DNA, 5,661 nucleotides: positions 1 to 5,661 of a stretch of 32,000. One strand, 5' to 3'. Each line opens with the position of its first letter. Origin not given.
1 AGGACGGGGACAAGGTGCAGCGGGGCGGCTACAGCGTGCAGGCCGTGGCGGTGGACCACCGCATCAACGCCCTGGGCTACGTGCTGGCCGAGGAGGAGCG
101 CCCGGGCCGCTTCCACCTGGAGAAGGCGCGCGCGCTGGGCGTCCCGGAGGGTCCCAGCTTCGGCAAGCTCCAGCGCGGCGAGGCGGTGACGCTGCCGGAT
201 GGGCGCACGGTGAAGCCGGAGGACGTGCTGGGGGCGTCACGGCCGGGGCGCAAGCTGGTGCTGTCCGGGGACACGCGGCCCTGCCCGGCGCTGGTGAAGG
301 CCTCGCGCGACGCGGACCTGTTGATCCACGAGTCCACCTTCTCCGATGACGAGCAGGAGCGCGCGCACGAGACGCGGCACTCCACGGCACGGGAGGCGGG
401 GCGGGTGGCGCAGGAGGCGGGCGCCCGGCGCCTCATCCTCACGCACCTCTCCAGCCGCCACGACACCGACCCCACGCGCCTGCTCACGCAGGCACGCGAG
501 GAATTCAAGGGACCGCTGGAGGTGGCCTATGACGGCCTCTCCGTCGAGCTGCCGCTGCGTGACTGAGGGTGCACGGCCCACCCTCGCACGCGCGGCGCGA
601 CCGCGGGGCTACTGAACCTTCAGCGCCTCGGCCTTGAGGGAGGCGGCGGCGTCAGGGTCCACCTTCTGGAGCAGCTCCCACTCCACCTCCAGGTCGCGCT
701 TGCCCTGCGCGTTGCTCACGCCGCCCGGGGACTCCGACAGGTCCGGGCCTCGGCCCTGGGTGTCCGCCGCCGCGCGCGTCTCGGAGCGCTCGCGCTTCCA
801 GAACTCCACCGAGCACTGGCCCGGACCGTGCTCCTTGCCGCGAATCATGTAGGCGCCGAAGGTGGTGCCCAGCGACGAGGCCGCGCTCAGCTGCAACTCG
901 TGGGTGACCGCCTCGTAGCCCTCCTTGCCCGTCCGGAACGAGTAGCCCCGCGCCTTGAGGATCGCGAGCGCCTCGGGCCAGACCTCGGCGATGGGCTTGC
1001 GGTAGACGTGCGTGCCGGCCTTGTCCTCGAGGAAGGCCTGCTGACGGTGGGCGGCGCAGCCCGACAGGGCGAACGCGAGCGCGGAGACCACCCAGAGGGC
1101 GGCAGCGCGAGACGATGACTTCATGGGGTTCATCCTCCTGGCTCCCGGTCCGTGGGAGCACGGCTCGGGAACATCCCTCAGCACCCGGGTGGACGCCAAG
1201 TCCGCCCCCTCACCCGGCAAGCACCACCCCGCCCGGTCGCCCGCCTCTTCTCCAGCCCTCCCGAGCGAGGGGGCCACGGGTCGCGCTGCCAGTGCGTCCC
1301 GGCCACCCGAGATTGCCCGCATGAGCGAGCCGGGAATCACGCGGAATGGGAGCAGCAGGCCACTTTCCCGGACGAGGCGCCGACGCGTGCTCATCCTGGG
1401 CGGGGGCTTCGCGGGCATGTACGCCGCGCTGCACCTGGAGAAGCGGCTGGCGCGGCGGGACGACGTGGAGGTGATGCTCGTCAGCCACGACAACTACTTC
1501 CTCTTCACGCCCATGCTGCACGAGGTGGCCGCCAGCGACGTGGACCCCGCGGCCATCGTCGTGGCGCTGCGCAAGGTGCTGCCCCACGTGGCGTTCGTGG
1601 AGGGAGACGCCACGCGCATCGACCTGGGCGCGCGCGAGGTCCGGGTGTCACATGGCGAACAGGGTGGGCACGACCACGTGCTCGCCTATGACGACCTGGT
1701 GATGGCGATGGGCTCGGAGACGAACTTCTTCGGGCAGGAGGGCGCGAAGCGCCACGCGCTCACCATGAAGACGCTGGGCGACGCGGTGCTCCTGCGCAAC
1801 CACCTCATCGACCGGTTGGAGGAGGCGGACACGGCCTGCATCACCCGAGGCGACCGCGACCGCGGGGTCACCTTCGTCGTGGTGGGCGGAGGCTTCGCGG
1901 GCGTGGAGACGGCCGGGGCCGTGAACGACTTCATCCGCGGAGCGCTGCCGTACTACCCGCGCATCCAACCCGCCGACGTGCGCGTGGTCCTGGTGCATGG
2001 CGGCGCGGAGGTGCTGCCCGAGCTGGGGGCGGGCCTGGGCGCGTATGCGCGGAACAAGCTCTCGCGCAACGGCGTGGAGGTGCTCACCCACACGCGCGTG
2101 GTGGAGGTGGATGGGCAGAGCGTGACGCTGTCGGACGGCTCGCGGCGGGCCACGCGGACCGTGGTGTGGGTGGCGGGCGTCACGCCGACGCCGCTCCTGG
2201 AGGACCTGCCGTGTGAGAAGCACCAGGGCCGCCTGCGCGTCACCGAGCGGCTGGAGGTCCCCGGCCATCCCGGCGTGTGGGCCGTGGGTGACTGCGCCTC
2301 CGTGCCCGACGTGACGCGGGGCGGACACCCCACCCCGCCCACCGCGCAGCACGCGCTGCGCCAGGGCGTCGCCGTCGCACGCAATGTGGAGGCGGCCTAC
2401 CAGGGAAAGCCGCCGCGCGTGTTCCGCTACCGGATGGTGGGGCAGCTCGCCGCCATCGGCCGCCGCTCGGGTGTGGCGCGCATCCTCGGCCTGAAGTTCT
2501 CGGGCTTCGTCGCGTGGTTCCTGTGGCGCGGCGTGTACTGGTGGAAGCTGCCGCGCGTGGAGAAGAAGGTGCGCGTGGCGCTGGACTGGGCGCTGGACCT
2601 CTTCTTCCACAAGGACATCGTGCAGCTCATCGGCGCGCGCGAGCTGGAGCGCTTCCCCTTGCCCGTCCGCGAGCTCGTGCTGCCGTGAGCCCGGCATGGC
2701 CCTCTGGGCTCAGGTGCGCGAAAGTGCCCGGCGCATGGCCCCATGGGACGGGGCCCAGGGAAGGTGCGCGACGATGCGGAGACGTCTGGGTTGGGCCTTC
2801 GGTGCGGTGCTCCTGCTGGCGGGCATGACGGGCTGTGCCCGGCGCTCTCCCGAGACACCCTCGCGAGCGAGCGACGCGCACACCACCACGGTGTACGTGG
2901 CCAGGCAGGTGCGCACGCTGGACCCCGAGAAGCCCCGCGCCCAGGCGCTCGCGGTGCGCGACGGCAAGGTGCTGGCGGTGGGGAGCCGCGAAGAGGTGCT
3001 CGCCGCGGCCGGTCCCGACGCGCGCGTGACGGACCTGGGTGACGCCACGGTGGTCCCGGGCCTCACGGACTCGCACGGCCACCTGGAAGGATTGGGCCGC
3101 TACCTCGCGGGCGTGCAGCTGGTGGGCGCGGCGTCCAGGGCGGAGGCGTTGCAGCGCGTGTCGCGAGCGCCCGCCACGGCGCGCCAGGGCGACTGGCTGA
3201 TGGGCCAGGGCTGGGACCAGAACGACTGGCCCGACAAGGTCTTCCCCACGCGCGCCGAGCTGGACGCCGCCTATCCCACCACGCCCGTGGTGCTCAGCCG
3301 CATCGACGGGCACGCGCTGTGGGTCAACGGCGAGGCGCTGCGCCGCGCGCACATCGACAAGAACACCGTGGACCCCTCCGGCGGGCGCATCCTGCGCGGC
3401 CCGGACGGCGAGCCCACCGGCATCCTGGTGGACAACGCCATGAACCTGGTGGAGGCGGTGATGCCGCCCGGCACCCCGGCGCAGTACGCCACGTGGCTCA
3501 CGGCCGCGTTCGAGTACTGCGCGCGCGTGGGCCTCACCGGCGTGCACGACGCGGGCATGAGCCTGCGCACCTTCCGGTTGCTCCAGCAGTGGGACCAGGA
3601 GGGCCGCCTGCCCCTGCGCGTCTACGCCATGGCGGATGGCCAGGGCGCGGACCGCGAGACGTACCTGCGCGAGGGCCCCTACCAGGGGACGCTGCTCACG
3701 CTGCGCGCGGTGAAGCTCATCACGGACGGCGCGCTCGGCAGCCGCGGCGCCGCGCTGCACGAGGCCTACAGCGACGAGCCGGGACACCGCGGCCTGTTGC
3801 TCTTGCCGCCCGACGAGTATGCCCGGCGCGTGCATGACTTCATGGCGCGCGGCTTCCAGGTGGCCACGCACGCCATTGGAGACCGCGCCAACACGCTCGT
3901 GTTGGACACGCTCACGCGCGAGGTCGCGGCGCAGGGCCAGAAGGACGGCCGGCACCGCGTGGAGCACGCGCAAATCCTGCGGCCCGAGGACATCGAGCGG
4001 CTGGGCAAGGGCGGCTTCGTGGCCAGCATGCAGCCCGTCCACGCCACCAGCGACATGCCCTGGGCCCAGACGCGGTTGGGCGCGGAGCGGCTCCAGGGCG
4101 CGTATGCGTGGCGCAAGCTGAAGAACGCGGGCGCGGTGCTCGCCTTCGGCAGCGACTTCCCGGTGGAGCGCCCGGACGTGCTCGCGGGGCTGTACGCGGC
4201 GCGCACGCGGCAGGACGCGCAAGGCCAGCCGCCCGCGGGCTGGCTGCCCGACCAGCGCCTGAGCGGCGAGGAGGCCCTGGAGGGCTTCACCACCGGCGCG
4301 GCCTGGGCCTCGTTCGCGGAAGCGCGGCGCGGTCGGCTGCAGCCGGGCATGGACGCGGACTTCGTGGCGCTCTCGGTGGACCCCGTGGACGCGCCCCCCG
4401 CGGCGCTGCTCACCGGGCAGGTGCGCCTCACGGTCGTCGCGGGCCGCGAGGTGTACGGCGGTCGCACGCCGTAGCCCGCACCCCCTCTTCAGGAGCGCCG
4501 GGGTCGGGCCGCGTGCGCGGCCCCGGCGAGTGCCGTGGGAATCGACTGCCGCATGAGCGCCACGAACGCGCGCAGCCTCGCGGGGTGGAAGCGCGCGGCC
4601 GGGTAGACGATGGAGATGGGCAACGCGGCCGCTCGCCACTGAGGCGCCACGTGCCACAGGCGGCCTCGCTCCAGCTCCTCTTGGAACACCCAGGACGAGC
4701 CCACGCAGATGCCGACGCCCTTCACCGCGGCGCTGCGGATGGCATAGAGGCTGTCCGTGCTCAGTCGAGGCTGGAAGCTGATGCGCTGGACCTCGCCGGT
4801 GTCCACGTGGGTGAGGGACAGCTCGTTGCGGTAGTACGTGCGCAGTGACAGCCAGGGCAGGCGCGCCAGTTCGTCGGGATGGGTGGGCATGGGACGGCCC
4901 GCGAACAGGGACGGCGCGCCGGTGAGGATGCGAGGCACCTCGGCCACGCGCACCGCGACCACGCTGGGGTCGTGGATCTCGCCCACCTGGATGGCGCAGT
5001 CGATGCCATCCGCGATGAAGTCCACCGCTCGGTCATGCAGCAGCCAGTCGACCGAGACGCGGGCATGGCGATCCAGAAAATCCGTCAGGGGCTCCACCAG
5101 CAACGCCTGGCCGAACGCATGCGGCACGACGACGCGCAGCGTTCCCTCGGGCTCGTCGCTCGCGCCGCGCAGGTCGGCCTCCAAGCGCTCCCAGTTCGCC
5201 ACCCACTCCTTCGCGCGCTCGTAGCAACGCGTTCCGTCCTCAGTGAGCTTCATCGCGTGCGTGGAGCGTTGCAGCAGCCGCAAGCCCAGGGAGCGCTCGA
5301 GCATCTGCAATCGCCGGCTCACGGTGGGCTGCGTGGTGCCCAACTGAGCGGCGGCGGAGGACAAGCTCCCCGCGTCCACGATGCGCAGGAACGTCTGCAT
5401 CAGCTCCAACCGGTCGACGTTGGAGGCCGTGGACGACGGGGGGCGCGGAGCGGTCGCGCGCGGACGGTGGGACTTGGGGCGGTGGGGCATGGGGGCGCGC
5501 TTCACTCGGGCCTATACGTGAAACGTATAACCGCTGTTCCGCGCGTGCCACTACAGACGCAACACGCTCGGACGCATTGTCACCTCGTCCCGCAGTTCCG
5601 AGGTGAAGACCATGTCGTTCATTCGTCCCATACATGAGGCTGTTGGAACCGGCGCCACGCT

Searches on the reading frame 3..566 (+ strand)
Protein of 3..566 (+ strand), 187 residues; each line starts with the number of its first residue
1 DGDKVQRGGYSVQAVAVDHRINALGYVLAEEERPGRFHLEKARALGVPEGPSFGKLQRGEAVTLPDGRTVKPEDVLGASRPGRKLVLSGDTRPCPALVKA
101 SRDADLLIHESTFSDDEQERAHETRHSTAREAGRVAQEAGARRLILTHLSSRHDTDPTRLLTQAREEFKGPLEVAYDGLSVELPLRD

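Call 35: search_protein_families(library=pfam, proteins=[window:3-566:+], max_evalue=0.001)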
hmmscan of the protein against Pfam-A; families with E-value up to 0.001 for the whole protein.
window:3-566:+ (187 aa): 1 family
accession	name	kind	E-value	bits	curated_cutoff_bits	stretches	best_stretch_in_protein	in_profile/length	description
PF12706.13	Lactamase_B_2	-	5.9e-09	36.3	27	1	71-148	121-199/200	Beta-lactamase superfamily domain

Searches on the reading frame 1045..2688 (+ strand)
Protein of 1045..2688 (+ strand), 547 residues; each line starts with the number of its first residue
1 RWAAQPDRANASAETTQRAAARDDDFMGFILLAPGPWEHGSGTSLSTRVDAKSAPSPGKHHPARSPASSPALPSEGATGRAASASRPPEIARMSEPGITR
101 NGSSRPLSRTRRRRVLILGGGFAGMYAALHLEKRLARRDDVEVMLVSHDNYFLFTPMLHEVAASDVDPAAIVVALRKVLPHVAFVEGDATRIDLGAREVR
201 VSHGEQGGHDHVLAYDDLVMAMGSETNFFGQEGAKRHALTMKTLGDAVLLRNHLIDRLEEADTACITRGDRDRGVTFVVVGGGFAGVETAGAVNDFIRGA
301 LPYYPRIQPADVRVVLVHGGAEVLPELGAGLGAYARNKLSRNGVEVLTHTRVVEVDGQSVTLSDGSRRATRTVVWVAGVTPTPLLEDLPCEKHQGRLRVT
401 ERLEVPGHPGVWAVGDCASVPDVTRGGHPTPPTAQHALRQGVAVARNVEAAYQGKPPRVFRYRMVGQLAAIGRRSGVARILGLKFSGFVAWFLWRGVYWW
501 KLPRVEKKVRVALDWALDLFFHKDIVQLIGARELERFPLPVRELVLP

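Call 35: search_protein_families(library=pfam, proteins=[window:1045-2688:+], max_evalue=0.001)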
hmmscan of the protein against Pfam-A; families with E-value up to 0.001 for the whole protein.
window:1045-2688:+ (547 aa): 4 families
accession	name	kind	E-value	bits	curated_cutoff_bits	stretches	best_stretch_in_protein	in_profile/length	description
PF07992.20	Pyr_redox_2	-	2e-48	165.8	26.1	1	114-441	2-291/291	Pyridine nucleotide-disulphide oxidoreductase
PF00070.33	Pyr_redox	-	5e-10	40.2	22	1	277-360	2-71/82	Pyridine nucleotide-disulphide oxidoreductase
PF01266.30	DAO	-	1.2e-08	35.3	27.9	0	336-405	156-236/353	FAD dependent oxidoreductase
PF22366.1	NDH2_C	-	7.2e-07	29.7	27.7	1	466-522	3-60/62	NDH2 C-terminal domain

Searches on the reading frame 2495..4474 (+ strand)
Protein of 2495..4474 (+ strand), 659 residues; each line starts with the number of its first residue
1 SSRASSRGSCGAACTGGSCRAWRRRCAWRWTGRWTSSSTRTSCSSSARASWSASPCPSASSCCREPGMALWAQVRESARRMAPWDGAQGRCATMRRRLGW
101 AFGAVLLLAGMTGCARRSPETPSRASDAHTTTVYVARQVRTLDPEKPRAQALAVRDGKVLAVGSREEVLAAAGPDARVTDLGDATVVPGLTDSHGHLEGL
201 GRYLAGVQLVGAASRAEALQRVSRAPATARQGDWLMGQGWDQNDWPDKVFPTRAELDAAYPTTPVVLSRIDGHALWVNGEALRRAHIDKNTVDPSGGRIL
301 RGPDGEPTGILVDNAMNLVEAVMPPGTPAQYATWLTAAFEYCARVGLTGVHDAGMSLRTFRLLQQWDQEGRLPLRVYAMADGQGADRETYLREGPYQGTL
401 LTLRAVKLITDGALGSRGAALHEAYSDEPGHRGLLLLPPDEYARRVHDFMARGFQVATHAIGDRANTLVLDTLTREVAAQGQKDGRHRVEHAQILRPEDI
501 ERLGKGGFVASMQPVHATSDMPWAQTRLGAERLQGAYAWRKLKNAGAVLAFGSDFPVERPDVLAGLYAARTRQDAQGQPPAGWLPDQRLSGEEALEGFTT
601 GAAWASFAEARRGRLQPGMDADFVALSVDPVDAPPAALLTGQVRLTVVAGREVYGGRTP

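Call 35: search_protein_families(library=pfam, proteins=[window:2495-4474:+], max_evalue=0.001)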
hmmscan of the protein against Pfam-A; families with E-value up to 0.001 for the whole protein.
window:2495-4474:+ (659 aa): 3 families
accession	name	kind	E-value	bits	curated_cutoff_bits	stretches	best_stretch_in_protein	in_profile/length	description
PF07969.17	Amidohydro_3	-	1.3e-105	355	29.7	1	177-654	1-472/472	Amidohydrolase family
PF01979.26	Amidohydro_1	-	1.4e-05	24.9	25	0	441-653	136-345/345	Amidohydrolase family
PF22039.1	HUTI_composite_bact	-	0.00024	21.1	25.5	1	151-171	2-22/26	Imidazolonepropionase-like composite domain, bacteria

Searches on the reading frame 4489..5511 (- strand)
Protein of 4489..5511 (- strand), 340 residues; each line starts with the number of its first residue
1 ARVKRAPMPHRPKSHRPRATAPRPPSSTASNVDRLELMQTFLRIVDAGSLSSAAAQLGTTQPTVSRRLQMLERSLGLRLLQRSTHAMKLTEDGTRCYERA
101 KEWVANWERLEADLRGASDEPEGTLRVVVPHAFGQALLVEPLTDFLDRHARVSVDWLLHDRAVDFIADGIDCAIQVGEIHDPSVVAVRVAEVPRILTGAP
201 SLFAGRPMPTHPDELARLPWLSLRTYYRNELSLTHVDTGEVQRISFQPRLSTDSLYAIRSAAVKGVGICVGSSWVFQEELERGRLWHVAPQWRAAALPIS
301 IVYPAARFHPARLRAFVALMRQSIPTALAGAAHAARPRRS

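Call 35: search_protein_families(library=pfam, proteins=[window:4489-5511:-], max_evalue=0.001)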
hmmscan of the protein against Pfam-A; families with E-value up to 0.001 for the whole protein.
window:4489-5511:- (340 aa): 2 families
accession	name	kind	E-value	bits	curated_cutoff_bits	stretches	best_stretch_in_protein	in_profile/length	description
PF03466.25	LysR_substrate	-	2.8e-33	115.5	28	1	119-323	2-207/209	LysR substrate binding domain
PF00126.33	HTH_1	-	4e-19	68.8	26.6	1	35-93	1-59/60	Bacterial regulatory helix-turn-helix protein, lysR family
